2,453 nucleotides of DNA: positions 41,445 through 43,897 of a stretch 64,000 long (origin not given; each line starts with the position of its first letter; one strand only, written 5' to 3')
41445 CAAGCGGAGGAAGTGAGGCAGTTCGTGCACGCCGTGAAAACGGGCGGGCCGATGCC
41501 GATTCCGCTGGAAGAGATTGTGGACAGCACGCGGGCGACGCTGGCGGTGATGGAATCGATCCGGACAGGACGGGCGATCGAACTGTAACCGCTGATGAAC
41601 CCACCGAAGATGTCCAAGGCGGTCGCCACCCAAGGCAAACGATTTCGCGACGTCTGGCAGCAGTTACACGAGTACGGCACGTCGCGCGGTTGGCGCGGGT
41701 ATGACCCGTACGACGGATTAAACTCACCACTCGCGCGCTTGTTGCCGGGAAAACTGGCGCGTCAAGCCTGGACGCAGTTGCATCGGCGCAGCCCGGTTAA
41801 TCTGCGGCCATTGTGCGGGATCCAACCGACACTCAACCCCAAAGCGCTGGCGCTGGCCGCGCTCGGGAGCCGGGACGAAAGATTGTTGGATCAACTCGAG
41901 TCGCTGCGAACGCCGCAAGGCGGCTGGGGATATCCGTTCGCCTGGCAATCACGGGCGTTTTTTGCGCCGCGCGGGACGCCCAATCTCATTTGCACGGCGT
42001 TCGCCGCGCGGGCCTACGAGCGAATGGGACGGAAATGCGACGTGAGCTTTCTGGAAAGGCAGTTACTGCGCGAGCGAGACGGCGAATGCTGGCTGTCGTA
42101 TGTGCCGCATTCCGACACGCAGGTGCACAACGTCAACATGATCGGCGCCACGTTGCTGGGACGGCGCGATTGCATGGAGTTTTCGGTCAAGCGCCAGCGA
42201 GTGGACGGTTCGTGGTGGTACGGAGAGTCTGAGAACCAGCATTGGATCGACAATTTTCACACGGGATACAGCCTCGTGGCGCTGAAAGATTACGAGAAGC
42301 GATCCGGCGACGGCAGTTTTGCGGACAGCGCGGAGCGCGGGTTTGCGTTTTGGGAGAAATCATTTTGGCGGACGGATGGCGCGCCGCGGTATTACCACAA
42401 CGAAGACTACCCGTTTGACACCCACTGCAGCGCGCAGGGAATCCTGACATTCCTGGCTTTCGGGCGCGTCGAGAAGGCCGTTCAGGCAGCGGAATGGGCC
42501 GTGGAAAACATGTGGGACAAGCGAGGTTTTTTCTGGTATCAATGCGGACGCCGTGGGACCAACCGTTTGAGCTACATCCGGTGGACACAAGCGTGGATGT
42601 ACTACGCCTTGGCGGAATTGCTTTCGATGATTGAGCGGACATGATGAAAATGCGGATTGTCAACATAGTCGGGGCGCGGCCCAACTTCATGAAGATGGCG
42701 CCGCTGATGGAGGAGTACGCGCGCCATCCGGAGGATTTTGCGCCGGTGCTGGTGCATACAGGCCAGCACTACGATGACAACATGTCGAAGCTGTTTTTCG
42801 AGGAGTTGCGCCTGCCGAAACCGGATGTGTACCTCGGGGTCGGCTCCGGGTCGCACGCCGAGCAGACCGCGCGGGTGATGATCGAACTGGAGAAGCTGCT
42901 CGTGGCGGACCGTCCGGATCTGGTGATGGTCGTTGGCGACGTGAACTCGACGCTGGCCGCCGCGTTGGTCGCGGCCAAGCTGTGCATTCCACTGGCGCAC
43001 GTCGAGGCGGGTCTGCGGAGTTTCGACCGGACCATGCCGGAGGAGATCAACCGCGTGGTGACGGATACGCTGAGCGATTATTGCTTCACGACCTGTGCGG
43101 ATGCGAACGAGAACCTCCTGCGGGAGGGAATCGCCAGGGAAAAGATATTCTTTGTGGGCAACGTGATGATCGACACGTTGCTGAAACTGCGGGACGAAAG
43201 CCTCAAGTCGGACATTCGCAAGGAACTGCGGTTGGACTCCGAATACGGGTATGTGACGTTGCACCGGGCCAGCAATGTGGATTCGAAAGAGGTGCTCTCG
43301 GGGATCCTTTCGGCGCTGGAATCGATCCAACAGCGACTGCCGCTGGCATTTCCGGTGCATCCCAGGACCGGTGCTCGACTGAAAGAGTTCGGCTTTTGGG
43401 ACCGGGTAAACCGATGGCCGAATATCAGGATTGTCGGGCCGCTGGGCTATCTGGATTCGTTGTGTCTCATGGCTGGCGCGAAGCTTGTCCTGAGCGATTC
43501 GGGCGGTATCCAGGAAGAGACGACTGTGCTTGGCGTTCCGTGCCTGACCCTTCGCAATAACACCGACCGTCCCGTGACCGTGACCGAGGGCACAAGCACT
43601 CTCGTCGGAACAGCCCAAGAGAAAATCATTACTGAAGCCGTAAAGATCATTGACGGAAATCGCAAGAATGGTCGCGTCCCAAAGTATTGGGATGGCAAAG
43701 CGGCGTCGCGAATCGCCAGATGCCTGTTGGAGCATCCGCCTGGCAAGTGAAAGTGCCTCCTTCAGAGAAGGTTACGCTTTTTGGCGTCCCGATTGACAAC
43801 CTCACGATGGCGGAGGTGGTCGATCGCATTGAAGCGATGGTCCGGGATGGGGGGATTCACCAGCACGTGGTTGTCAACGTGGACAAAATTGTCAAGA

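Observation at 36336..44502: Seven-gene coupled operon (CapK-like adenylating enzyme, PHP, HisC-like, bi-domain oxidoreductase, unknown, WecB, WecG): candidate pathway for an amino-substituted ManNAc-type residue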

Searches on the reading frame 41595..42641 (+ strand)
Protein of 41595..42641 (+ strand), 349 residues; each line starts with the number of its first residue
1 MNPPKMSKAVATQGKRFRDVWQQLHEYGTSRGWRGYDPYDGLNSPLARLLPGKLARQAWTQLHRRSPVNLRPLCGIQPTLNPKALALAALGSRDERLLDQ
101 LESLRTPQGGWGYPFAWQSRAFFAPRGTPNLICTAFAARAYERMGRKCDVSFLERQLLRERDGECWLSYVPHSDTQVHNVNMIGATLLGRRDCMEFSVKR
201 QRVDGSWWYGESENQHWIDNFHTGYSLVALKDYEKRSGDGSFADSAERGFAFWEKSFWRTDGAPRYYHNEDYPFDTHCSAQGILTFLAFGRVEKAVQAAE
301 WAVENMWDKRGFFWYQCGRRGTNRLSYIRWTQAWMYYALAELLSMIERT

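Call 5: search_protein_families(library=pfam, proteins=[window:41595-42641:+], max_evalue=0.01)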
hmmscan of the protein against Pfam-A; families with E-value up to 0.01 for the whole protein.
window:41595-42641:+ (349 aa): 0 families

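Call 6: search_protein_families(library=ncbifam, proteins=[window:41595-42641:+], max_evalue=0.01)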
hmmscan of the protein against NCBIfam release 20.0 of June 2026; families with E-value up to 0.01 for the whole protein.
window:41595-42641:+ (349 aa): 0 families

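Call 12: search_solved_structures(query=window:41595-42641:+, max_evalue=1)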
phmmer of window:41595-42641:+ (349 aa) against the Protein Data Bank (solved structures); distinct sequences matched with E-value up to 1: 1.
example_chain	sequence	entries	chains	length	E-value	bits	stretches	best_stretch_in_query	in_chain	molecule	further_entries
6hiv_DP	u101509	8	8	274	0.29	13.3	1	78-230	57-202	ms63 | mS63 (KRIPP16)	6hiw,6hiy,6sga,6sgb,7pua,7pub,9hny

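Call 20: find_homologous_proteins(query=window:41595-42641:+, max_evalue=0.001)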
Query window:41595-42641:+ (349 aa): 3217 proteins with E <= 0.001 among 8000 candidates; the best 120 are listed.
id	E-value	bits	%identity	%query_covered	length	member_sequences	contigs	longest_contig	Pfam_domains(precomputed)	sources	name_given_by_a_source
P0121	1.6e-231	786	95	100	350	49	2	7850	-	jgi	jgi:hypothetical protein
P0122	5.5e-217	738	88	100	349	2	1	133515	-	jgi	jgi:hypothetical protein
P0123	1.3e-213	727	87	99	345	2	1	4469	-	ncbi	-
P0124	5.4e-213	725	87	100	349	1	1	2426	-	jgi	jgi:hypothetical protein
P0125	7.8e-207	705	86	96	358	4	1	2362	-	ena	-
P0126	3.0e-202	690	82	100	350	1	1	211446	-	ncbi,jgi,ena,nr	ncbi:MAG TPA: hypothetical protein VMV72_08430 [Verrucomicrobiae bacterium]|nr:hypothetical protein 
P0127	2.2e-200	683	85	95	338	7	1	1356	-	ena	-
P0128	4.0e-195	666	81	99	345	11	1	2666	-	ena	-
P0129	1.1e-192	658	77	100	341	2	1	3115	-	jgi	jgi:hypothetical protein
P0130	1.2e-192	658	80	99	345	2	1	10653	-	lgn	-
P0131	6.0e-192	656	78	99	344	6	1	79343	-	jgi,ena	-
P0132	1.9e-191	654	78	99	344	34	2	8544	-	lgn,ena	-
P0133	1.2e-190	652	78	99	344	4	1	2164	-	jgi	jgi:hypothetical protein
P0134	3.1e-189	647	78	97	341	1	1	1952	-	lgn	-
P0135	9.8e-189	645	78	97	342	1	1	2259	-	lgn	-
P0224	9.4e-134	464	60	93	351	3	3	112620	-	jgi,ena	-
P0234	2.7e-127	443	59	95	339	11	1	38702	-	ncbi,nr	ncbi:MAG: terpene cyclase/mutase family protein [Verrucomicrobiae bacterium]|nr:terpene cyclase/muta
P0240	7.7e-120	418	56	93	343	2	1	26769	-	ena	-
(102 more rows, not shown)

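Call 38: predict_structure(alignment_id=A1)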
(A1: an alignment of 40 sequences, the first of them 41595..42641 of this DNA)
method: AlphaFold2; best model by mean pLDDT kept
length: 349 residues; sequences in the alignment: 40
mean_pLDDT: 91.8   pTM: 0.92
mean pLDDT of the five models: 91.8, 91.6, 90.5, 90.3, 88.9
residues with pLDDT >= 90: 250; 70-90: 91; 50-70: 5; < 50: 3
segments of 3 or more residues with pLDDT < 50: 1-3
pLDDT, mean of each block of 10 residues (from residue 1): 61 90 94 89 87 86 82 91 97 97 96 88 90 97 96 96 96 91 98 98 95 90 97 98 98 97 93 92 98 96 85 80 82 95 94
secondary structure, 60 per line:
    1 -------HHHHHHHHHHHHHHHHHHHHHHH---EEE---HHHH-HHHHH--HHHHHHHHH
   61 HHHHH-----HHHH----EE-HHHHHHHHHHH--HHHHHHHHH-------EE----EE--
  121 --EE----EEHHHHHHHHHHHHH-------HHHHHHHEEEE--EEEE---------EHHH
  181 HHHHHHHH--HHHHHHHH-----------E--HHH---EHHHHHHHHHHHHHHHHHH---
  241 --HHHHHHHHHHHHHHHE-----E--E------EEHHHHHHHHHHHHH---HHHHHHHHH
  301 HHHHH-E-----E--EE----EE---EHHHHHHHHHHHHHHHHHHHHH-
elements in order: H8-30 E34-36 H40-43 H45-49 H52-65 H71-74 H82-92 H95-103 H131-143 H151-157 E158-161 E164-167 H178-188 H191-198 H220-237 H243-257 H276-288 H292-305 H328-348

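Call 43: fold_search(model_id=the predicted structure, library=pdb)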
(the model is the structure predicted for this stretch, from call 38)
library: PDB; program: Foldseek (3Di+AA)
matches with E <= 10: 755; with E <= 0.001: 81
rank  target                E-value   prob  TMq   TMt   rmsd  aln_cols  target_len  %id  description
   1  8zg0                  2.4e-07  1.00  0.55  0.42  11.7       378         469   17  Drimenyl diphosphate synthase SsDMS_F248A&D303E from Streptomyces showdoensis (Apo) (released 2025-05-21)
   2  8zgv                  3.1e-07  1.00  0.56  0.42  11.6       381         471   18  Drimenyl diphosphate synthase SsDMS_F248A&D303E from Streptomyces showdoensis in complex with farnesyl diphosphate (FPP) (released 2025-05-21)
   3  8zg1                  3.9e-07  1.00  0.55  0.42   7.2       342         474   18  Drimenyl diphosphate synthase SsDMS_F248Y&D303E from Streptomyces showdoensis (Apo) (released 2025-05-21)
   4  7xr7                  6.2e-07  1.00  0.57  0.42  11.4       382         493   17  Drimenyl diphosphate synthase D303E from Streptomyces showdoensis in complex with farnesyl diphosphate (FPP) and Mg2+ (released 2023-03-15)
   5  8zgw                  7.1e-07  1.00  0.55  0.41  11.6       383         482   17  Drimenyl diphosphate synthase SsDMS_F248Y&D303E from Streptomyces showdoensis in complex with farnesyl diphosphate (FPP) (released 2025-05-21)
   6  7xqz                  7.5e-07  1.00  0.55  0.40  11.5       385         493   18  Drimenyl diphosphate synthase D303A from Streptomyces showdoensis in complex with 2-fluorofarnesyl diphosphate (2F-FPP)  (released 2023-03-15)
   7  7xru                  8.3e-07  1.00  0.55  0.41  11.5       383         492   17  Drimenyl diphosphate synthase D303E from Streptomyces showdoensis in complex with 2-fluorofarnesyl diphosphate (2F-FPP)  (released 2023-03-15)
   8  8zg5                  9.6e-07  1.00  0.55  0.42   7.9       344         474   19  Drimenyl diphosphate synthase SsDMS_Y505I&D303A from Streptomyces showdoensis (Apo) (released 2025-05-21)
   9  7xq4                  1.6e-06  1.00  0.57  0.42  11.4       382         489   17  Drimenyl diphosphate synthase from Streptomyces showdoensis (apo) (released 2023-03-15)
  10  6vpt                  5.4e-06  1.00  0.54  0.41   6.3       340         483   13  Crystal structure and mechanistic molecular modeling studies of Rv3377c: the Mycobacterium tuberculosis diterpene cyclas (released 2020-12-02)
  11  5x32_A                1.1e-05  1.00  0.50  0.47   6.2       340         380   15  Crystal structure of D-mannose isomerase (released 2018-02-07)
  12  7xkx_B                1.4e-05  1.00  0.50  0.38   7.3       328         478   16  Crystal structure of Tpn2 (released 2023-03-01)
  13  5bp8                  1.6e-05  1.00  0.53  0.38  16.6       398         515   17  ent-Copalyl diphosphate synthase from Streptomyces platensis (released 2015-06-10)
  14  8wbu                  1.8e-05  1.00  0.56  0.51   6.8       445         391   11  The crystal structure of circular mannose with mutant H247F of the cellobiose 2-epimerase from Caldicellulosiruptor sacc (released 2023-10-25)
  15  6f04                  2.3e-05  1.00  0.45  0.42   7.1       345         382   15  N-acetylglucosamine-2-epimerase (released 2018-09-26)
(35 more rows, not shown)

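Call 89: search_solved_structures(query=A1, max_evalue=10)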
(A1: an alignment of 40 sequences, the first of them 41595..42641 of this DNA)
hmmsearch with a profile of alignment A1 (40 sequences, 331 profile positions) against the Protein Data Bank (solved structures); distinct sequences matched with E-value up to 10: 6.
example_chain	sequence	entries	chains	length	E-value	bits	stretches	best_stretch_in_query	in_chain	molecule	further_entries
1w6k_A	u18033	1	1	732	0.1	14.9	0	85-132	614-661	LANOSTEROL SYNTHASE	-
2sqc_A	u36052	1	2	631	0.88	11.9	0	84-131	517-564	SQUALENE-HOPENE CYCLASE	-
3sqc_A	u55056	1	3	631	0.93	11.8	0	84-131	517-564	SQUALENE--HOPENE CYCLASE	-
1gsz_A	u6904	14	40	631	0.93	11.8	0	84-131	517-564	SQUALENE--HOPENE CYCLASE | SQUALENE-HOPENE CYCLASE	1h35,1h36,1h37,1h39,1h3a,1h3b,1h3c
8i6p_B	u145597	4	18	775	1.2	11.4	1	179-240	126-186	Syn-copalyl diphosphate synthase, chloroplastic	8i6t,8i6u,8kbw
8uc3_A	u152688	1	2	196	1.2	11.4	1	6-91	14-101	Albonoursin synthase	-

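Call 90: find_encoding_contigs(protein=P0234, flank=10000, max_places=1)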
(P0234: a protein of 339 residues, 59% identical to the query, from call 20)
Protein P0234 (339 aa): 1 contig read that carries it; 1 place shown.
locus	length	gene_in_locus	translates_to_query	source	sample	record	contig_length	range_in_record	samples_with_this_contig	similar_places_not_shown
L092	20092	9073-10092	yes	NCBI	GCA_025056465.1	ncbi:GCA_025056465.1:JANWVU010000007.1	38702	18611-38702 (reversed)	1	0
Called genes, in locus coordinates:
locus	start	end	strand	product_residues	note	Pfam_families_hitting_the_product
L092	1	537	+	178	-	PF23914:TPR_CcmH_CycH (weak), PF00515:TPR_1 (faint), PF07719:TPR_2 (faint), PF13181:TPR_8 (faint), PF13428:TPR_14 (faint), PF13371:TPR_9 (weak), PF13432:TPR_16, PF14559:TPR_19, +3 more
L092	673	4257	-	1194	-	PF02872:5_nucleotid_C, PF22494:choice_anch_I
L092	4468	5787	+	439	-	PF04015:DUF362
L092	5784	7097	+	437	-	PF27533:CapK_C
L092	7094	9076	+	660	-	PF08240:ADH_N (weak), PF02826:2-Hacid_dh_C (faint), PF00107:ADH_zinc_N (faint), PF03447:NAD_binding_3 (faint), PF01408:GFO_IDH_MocA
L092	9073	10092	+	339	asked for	-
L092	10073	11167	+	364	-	PF13579:Glyco_trans_4_4 (faint), PF02350:Epimerase_2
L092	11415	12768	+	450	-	PF13372:Alginate_exp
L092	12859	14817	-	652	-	PF02922:CBM_48, PF00128:Alpha-amylase (weak), PF02806:Alpha-amylase_C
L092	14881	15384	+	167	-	PF00293:NUDIX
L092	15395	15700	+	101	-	PF00111:Fer2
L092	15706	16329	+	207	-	PF14597:Lactamase_B_5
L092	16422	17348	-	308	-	PF01170:UPF0020 (faint), PF01555:N6_N4_Mtase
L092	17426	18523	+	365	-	PF01408:GFO_IDH_MocA, PF02894:GFO_IDH_MocA_C, PF22725:GFO_IDH_MocA_C3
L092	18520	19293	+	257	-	PF01261:AP_endonuc_2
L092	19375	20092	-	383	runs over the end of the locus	PF13173:AAA_14, PF13635:DUF4143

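Call 91: find_encoding_contigs(protein=P0240, flank=10000, max_places=1)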
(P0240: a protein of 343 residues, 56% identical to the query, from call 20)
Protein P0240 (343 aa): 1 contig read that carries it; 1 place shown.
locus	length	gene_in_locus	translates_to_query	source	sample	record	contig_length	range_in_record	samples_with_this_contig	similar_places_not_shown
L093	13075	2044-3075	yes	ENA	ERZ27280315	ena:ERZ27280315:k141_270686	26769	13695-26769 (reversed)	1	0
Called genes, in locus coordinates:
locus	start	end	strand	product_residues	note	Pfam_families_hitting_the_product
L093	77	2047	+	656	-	PF08240:ADH_N (weak), PF01408:GFO_IDH_MocA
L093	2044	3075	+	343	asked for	-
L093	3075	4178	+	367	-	PF13579:Glyco_trans_4_4 (weak), PF02350:Epimerase_2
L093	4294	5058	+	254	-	PF03808:Glyco_tran_WecG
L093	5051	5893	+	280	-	PF01063:Aminotran_4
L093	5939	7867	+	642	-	PF00512:HisKA (weak), PF02518:HATPase_c, PF00072:Response_reg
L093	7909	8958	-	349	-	PF02885:Glycos_trans_3N, PF00591:Glycos_transf_3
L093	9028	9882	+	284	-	-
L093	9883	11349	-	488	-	PF03477:ATP-cone (weak), PF00485:PRK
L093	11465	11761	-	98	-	PF00216:Bac_DNA_binding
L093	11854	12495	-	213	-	PF00753:Lactamase_B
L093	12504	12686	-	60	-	-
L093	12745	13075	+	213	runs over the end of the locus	PF01040:UbiA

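Call 92: find_encoding_contigs(protein=P0224, flank=10000, max_places=1)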
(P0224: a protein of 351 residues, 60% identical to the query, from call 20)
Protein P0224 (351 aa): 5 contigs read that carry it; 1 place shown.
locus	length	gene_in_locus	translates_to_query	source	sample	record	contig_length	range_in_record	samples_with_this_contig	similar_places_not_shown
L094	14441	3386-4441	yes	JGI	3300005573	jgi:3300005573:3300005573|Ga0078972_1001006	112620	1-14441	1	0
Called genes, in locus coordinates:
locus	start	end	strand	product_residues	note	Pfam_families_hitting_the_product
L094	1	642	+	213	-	?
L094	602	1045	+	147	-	-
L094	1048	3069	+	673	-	PF13091:PLDc_2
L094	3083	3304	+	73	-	-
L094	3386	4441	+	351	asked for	-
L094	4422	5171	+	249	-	PF03808:Glyco_tran_WecG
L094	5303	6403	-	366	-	PF00712:DNA_pol3_beta, PF02767:DNA_pol3_beta_2, PF02768:DNA_pol3_beta_3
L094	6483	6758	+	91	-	-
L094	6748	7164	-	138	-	PF11638:DnaA_N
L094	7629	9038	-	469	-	PF03951:Gln-synt_N, PF00120:Gln-synt_C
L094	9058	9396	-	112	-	PF00543:P-II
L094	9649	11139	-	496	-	PF03629:SASA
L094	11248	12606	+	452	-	PF10396:TrmE_N, PF00350:Dynamin_N (faint), PF12631:MnmE_helical, PF01926:MMR_HSR1, PF02421:FeoB_N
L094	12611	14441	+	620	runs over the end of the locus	PF01134:GIDA, PF12831:FAD_oxidored (weak), PF21680:GIDA_C_1st, PF13932:SAM_GIDA_C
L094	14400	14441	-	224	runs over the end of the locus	PF00155:Aminotran_1_2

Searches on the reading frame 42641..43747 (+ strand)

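Call 5: search_protein_families(library=pfam, proteins=[window:42641-43747:+], max_evalue=0.01)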
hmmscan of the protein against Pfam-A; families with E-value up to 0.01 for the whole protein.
window:42641-43747:+ (369 aa): 2 families
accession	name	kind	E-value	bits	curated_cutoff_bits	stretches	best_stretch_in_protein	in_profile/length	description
PF02350.25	Epimerase_2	-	9.6e-108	360.5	30.6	1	31-362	7-346/347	UDP-N-acetylglucosamine 2-epimerase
PF13579.12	Glyco_trans_4_4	-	0.00069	20.4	29.7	1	76-174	56-157/158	Glycosyl transferase 4-like domain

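Call 6: search_protein_families(library=ncbifam, proteins=[window:42641-43747:+], max_evalue=0.01)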
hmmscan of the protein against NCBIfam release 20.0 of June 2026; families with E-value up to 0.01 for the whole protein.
window:42641-43747:+ (369 aa): 2 families
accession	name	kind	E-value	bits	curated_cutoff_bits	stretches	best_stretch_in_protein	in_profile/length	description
TIGR00236.1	wecB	equivalog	1.6e-102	343.4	210.15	1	4-364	1-364/366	non-hydrolyzing UDP-N-acetylglucosamine 2-epimerase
TIGR03568.1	NeuC_NnaA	equivalog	4e-23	81.9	235.9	1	5-361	2-364/365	UDP-N-acetylglucosamine 2-epimerase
